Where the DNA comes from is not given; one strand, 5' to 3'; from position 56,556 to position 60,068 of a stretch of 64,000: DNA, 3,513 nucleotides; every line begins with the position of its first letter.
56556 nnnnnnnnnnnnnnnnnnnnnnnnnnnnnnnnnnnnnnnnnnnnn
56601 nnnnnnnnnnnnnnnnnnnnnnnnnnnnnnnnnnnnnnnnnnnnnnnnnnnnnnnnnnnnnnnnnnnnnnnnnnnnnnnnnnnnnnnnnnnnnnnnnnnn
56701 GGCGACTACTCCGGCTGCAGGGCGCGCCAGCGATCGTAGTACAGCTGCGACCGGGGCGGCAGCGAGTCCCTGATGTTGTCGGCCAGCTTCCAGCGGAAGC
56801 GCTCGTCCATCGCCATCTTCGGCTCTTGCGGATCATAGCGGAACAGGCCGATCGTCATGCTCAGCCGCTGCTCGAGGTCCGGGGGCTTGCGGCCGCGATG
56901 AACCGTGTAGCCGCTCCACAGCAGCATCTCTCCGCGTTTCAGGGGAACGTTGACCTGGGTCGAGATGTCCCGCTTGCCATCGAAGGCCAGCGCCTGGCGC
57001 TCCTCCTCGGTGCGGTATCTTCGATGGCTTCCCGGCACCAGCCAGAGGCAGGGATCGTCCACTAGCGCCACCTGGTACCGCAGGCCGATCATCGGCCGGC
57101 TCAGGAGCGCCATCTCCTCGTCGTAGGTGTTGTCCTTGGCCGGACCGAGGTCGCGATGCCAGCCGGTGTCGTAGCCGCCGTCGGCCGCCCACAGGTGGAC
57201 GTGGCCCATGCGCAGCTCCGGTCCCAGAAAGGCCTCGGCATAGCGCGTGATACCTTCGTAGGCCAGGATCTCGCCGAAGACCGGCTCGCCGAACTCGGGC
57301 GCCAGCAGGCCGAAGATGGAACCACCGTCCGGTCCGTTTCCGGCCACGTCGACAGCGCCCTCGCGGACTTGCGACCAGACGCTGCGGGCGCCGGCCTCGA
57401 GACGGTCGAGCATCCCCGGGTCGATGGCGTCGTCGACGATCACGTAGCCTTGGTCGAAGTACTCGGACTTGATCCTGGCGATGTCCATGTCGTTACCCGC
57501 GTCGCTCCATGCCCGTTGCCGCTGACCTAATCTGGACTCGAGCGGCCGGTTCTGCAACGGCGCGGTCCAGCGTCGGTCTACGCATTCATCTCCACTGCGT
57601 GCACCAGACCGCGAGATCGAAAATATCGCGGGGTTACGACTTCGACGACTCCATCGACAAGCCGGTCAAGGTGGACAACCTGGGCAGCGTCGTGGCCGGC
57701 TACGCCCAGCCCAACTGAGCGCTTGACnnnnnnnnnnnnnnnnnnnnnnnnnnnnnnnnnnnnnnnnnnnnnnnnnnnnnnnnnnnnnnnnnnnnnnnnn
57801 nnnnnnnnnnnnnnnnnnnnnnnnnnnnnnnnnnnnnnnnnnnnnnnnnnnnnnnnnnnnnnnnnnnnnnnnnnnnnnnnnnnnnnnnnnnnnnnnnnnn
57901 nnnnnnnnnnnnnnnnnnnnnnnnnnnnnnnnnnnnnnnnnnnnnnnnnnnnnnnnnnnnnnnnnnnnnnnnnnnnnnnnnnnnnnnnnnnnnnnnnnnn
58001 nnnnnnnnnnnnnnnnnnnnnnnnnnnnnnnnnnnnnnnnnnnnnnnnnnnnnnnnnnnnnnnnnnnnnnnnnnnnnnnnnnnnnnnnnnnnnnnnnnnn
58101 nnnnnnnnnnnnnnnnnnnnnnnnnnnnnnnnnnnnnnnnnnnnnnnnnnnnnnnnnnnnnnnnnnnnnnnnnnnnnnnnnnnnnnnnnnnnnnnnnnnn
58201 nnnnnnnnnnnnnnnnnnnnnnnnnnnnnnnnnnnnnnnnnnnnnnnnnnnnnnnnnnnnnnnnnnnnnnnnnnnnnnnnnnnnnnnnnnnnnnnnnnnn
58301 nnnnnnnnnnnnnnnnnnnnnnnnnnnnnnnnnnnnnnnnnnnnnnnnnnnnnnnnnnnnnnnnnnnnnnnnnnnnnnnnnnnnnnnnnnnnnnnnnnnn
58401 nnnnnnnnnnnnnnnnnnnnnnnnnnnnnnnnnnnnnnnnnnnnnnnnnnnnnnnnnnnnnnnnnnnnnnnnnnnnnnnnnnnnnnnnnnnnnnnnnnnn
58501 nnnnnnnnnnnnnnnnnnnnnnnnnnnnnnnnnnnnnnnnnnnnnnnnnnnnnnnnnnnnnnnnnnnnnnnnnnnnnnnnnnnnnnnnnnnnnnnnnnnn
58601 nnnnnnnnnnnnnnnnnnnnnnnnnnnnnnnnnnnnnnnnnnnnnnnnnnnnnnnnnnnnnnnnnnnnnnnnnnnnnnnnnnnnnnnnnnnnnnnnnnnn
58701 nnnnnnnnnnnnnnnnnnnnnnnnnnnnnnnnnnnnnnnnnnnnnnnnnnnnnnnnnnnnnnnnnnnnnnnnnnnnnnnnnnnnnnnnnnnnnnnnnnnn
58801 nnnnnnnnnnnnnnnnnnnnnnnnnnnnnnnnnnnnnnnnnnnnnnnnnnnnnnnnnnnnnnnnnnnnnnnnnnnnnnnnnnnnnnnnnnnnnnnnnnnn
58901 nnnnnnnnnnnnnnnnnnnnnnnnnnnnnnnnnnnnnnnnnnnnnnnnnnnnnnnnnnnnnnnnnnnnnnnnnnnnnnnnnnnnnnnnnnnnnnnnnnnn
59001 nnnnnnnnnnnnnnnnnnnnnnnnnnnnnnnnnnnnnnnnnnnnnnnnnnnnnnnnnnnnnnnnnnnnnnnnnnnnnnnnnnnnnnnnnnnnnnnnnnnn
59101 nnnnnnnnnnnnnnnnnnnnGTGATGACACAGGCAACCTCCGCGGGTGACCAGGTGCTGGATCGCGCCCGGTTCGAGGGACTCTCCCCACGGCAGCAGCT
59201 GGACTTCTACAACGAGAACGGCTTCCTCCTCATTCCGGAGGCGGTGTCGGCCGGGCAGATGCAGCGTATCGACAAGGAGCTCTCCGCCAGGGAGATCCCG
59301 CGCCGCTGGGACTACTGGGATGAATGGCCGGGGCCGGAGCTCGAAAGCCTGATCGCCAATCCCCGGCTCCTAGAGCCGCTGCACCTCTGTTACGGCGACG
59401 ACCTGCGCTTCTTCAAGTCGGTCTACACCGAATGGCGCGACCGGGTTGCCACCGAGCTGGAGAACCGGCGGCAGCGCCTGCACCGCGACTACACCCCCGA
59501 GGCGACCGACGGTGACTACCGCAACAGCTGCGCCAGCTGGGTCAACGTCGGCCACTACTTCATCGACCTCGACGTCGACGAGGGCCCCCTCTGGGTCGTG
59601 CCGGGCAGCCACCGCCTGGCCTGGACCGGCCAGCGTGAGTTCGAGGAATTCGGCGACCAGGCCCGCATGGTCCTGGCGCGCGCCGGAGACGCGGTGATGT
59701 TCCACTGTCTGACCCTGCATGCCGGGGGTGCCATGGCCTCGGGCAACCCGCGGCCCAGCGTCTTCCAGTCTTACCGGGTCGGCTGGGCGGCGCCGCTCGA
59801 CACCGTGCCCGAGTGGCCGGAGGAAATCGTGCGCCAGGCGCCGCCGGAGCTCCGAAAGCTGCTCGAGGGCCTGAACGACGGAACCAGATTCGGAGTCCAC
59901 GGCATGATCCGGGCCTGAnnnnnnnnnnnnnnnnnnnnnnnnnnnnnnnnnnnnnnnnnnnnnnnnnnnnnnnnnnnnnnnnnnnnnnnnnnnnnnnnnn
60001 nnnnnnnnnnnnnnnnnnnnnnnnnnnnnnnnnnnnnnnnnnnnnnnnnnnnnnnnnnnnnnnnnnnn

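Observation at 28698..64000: Ten PhyH-family Fe(II)/2-oxoglutarate dioxygenase paralogues in 36 kb, seven of them in the last 11 kb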

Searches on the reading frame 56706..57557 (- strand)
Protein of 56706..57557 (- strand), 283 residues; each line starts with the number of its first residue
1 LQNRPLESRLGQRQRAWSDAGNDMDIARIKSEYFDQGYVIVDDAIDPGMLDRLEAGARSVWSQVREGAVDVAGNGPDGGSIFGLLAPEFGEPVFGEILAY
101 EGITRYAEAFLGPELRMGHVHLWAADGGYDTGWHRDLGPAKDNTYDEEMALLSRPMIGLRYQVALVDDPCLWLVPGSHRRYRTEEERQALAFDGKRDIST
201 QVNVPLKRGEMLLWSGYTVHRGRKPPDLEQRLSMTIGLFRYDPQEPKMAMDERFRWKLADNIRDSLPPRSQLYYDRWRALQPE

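Call 3: search_protein_families(library=pfam, proteins=[window:56706-57557:-], max_evalue=0.01)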
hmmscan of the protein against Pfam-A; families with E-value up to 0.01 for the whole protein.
window:56706-57557:- (283 aa): 1 family
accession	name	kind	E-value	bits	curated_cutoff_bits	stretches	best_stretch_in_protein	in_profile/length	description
PF05721.19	PhyH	-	1.6e-13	51.9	22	1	35-222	3-202/213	Phytanoyl-CoA dioxygenase (PhyH)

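Call 20: search_solved_structures(query=window:56706-57488:-, max_evalue=0.01)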
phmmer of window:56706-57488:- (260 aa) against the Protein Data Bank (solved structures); distinct sequences matched with E-value up to 0.01: 1.
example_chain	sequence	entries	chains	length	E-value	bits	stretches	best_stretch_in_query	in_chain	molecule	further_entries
5ep9_A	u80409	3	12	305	0.0047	19.5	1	4-212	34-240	SnoN,Epimerase SnoN | SnoN,SnoN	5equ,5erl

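Call 33: find_homologous_proteins(query=window:56706-57488:-, max_evalue=0.00001)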
Query window:56706-57488:- (260 aa): 217 proteins with E <= 0.00001 among 1158 candidates; the best 120 are listed.
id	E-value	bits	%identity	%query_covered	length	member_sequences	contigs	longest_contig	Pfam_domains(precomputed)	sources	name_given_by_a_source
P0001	3.6e-176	602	100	100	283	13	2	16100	PF05721.20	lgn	-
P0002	6.3e-146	503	80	100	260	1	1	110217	PF05721.20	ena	-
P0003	1.0e-130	453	72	100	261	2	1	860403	PF05721.20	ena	-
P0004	3.6e-128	445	71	98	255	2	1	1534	PF05721.20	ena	-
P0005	3.4e-114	399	67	99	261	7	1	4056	PF05721.20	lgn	-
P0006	7.2e-111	388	65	99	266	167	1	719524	PF05721.20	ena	-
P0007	6.6e-107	375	85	72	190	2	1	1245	PF05721.20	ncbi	-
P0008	1.6e-104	367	62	99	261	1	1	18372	PF05721.20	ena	-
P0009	1.3e-102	361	61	99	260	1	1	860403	PF05721.20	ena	-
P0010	3.9e-102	359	59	99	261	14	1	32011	PF05721.20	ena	-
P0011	1.1e-101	358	58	99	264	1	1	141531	PF05721.20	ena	-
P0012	3.8e-100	353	82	70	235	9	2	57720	PF05721.20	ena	-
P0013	6.5e-99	349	60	99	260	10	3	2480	PF05721.20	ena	-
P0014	3.3e-94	333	58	99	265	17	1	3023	PF05721.20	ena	-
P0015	6.1e-94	332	57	99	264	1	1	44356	PF05721.20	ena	-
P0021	3.7e-89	317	54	97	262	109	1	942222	PF05721.20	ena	-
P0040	1.6e-68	249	48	96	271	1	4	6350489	PF05721.20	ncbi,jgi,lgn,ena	jgi:ectoine hydroxylase-related dioxygenase (phytanoyl-CoA dioxygenase family)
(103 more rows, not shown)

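Call 34: find_encoding_contigs(protein=P0003, flank=10000, max_places=2)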
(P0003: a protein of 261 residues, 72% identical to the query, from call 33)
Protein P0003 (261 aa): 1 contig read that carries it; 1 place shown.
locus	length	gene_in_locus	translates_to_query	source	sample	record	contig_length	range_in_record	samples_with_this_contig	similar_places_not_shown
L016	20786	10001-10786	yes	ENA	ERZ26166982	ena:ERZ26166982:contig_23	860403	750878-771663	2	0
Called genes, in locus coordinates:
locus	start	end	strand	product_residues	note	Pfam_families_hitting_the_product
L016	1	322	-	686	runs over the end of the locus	PF05378:Hydant_A_N, PF01968:Hydantoinase_A, PF19278:Hydant_A_C (weak)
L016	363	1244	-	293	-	PF05721:PhyH (weak)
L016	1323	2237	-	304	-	-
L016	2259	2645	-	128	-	-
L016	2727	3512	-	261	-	PF05721:PhyH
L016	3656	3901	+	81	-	-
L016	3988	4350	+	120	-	PF07696:7TMR-DISMED2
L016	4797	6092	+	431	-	PF14690:Zn_ribbon_ISL3, PF01610:DDE_Tnp_ISL3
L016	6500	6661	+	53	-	-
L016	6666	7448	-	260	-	PF05721:PhyH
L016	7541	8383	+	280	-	PF01261:AP_endonuc_2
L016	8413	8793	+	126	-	-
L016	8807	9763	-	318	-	PF00072:Response_reg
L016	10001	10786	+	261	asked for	PF05721:PhyH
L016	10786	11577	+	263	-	PF05721:PhyH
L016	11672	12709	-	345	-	PF01041:DegT_DnrJ_EryC1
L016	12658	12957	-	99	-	PF01041:DegT_DnrJ_EryC1 (weak)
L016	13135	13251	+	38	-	-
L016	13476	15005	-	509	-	PF13701:DDE_Tnp_1_4, PF01609:DDE_Tnp_1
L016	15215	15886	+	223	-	-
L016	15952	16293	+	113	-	-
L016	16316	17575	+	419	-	PF05721:PhyH (faint)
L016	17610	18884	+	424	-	PF05721:PhyH (weak)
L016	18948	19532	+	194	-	-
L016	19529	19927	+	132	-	-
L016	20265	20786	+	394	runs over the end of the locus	PF01425:Amidase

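Call 35: find_encoding_contigs(protein=P0040, flank=10000, max_places=2)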
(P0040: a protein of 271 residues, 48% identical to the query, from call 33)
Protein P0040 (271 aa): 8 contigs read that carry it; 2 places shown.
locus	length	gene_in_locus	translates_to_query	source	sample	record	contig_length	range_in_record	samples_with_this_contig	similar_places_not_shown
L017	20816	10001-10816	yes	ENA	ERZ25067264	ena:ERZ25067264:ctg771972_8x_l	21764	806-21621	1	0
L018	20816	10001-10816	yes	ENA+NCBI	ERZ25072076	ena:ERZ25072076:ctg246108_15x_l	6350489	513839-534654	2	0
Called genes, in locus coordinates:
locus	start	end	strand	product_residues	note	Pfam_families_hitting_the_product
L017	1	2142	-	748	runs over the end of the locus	PF08757:CotH, PF12796:Ank_2, PF13637:Ank_4, PF00023:Ank, PF13857:Ank_5 (weak), PF12796:Ank_2, PF00023:Ank (weak), PF13637:Ank_4, +4 more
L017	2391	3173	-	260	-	PF08543:Phos_pyr_kin, PF00294:PfkB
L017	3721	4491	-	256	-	PF05721:PhyH, PF13759:2OG-FeII_Oxy_5 (faint)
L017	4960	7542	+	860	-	PF02861:Clp_N, PF23569:NBD_SMAX1, PF00004:AAA, PF17871:AAA_lid_9, PF00004:AAA, PF07724:AAA_2, PF07728:AAA_5, PF10431:ClpB_D2-small, +7 more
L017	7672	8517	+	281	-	PF05721:PhyH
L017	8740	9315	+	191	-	-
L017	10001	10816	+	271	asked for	PF05721:PhyH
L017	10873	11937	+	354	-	PF02615:Ldh_2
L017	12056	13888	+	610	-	PF13145:Rotamase_2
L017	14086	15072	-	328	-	PF01261:AP_endonuc_2, PF03786:UxuA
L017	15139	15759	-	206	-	PF07978:NIPSNAP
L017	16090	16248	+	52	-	-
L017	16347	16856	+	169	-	-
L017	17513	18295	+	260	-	-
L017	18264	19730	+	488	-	PF02384:N6_Mtase, PF13847:Methyltransf_31 (faint), PF07669:Eco57I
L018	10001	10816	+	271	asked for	PF05721:PhyH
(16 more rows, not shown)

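Call 36: search_protein_families(library=ncbifam, proteins=[window:56706-57488:-], max_evalue=0.01)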
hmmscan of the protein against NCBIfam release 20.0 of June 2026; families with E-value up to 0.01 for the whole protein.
window:56706-57488:- (260 aa): 0 families

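Call 51: find_encoding_contigs(protein=P0006, flank=10000, max_places=1)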
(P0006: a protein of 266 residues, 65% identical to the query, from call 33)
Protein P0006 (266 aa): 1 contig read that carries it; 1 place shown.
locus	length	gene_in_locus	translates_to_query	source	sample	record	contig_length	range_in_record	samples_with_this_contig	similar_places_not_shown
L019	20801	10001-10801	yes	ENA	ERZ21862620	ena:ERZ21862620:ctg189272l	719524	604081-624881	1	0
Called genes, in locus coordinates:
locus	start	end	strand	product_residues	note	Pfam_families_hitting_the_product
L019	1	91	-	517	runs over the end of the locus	-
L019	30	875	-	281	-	-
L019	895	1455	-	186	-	-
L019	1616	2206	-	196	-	-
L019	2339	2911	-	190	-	-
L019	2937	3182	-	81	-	-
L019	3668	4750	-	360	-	-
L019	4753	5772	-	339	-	PF01408:GFO_IDH_MocA, PF22725:GFO_IDH_MocA_C3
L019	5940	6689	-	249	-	PF00248:Aldo_ket_red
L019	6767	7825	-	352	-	PF13546:DDE_5, PF01609:DDE_Tnp_1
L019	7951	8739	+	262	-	PF01261:AP_endonuc_2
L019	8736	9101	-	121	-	PF02537:CRCB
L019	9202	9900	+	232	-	PF12644:DUF3782, PF07788:PDDEXK_10 (weak)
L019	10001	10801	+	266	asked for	PF05721:PhyH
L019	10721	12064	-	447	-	-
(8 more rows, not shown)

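Call 52: find_encoding_contigs(protein=P0021, flank=10000, max_places=1)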
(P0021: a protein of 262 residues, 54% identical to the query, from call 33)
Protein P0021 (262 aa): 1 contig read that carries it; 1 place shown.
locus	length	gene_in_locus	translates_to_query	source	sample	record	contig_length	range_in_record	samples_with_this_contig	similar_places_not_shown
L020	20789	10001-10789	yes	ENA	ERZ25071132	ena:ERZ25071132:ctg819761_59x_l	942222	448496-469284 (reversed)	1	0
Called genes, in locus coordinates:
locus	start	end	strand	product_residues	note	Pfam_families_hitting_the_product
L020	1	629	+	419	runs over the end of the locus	PF00884:Sulfatase, PF01663:Phosphodiest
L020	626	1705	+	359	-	-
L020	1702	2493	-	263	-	PF00005:ABC_tran, PF13304:AAA_21 (faint)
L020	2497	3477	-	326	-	PF02653:BPD_transp_2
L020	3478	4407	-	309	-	PF13407:Peripla_BP_4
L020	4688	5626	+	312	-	-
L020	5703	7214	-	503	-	PF01839:FG-GAP (faint), PF13517:FG-GAP_3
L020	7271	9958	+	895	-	PF13517:FG-GAP_3, PF07593:UnbV_ASPIC, PF13432:TPR_16, PF07719:TPR_2 (weak), PF13432:TPR_16, PF13424:TPR_12, PF13432:TPR_16, PF23914:TPR_CcmH_CycH, +21 more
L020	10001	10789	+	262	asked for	PF05721:PhyH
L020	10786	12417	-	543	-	-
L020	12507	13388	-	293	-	PF01370:Epimerase, PF04321:RmlD_sub_bind, PF07993:NAD_binding_4 (faint)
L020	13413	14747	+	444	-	PF04055:Radical_SAM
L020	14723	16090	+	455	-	-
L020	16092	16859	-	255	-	-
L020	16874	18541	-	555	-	PF13145:Rotamase_2, PF13616:Rotamase_3 (faint), PF00639:Rotamase, PF13145:Rotamase_2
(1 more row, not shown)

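Call 81: find_related_loci(query=A3, collection=metagenome_contigs, flank=10000)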
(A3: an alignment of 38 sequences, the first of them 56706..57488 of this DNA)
Query A3 (260 aa) in metagenome_contigs; peptide patterns used: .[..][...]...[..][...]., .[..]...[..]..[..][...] (x = any residue, [..] = any of these).
306 stretches matched a pattern; 63 encode a relative of the query (tblastn E <= 1e-3); 63 distinct loci.
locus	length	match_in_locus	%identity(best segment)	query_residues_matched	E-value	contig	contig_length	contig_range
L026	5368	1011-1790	100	1-260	2e-177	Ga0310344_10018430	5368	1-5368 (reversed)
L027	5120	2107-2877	60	2-258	8e-103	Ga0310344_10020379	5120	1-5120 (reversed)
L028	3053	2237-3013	58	1-258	9e-101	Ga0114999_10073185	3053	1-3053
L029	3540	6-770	58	5-258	2e-98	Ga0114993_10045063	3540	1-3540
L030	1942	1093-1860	50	1-258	2e-88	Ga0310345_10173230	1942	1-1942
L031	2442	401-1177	47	8-259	7e-80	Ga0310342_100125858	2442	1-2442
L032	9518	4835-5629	46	9-258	5e-75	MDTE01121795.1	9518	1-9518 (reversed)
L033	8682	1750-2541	48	3-259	3e-75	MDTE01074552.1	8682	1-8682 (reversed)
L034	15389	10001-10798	50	1-259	3e-74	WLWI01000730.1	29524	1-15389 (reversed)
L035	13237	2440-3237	50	1-259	3e-74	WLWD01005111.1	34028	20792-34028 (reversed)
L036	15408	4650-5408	51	14-259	2e-73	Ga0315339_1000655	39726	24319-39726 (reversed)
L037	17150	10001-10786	46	8-258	5e-69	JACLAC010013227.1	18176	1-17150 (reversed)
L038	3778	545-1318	47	9-258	9e-69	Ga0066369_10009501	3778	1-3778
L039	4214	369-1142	47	9-258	9e-69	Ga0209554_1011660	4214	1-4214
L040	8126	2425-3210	46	8-258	3e-67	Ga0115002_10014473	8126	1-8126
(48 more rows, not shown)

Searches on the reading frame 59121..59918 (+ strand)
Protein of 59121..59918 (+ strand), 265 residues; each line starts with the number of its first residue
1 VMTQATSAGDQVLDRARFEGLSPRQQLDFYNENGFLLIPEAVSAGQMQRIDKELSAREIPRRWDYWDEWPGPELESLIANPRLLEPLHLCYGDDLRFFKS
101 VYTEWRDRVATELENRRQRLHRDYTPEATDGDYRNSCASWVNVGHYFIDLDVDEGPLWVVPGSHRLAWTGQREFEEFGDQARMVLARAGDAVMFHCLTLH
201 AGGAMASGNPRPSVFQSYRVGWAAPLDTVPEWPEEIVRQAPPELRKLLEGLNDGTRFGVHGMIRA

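Call 3: search_protein_families(library=pfam, proteins=[window:59121-59918:+], max_evalue=0.01)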
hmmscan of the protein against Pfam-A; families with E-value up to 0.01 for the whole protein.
window:59121-59918:+ (265 aa): 1 family
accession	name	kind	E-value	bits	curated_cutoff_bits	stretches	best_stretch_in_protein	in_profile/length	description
PF05721.19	PhyH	-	3.2e-17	63.9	22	1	30-212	1-212/213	Phytanoyl-CoA dioxygenase (PhyH)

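Call 21: search_solved_structures(query=window:59121-59918:+, max_evalue=0.01)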
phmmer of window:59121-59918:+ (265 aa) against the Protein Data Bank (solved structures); distinct sequences matched with E-value up to 0.01: 8.
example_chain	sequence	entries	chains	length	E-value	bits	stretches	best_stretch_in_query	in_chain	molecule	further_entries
8zyb_E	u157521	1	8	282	1.5e-05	28.2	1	144-247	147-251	DhiD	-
5ep9_A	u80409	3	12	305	0.00065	22.8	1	75-224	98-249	SnoN,Epimerase SnoN | SnoN,SnoN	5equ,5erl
5epa_A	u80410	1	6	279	0.0027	20.7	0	68-211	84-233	SnoK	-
5zm2_A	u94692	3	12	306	0.004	20.2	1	117-248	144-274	Dioxygenase andA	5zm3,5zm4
2a1x_A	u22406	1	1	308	0.0042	20.1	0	152-207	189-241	Phytanoyl-CoA dioxygenase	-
7wpy_A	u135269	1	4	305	0.0045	20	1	117-248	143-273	Dioxygenase andA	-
5m0t_A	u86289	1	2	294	0.0069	19.4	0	110-246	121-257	Alpha-ketoglutarate-dependent non-heme iron oxygenase EasH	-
7vbq_A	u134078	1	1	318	0.0088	19.1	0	140-248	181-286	Fe(II)/(alpha)ketoglutarate-dependent dioxygenase TlxJ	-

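Call 36: search_protein_families(library=ncbifam, proteins=[window:59121-59918:+], max_evalue=0.01)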
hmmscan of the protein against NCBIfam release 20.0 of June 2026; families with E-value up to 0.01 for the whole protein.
window:59121-59918:+ (265 aa): 1 family
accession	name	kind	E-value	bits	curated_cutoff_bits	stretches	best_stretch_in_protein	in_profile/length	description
TIGR02408.1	ectoine_ThpD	equivalog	0.00019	20.8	336.5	0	183-218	212-247/277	ectoine hydroxylase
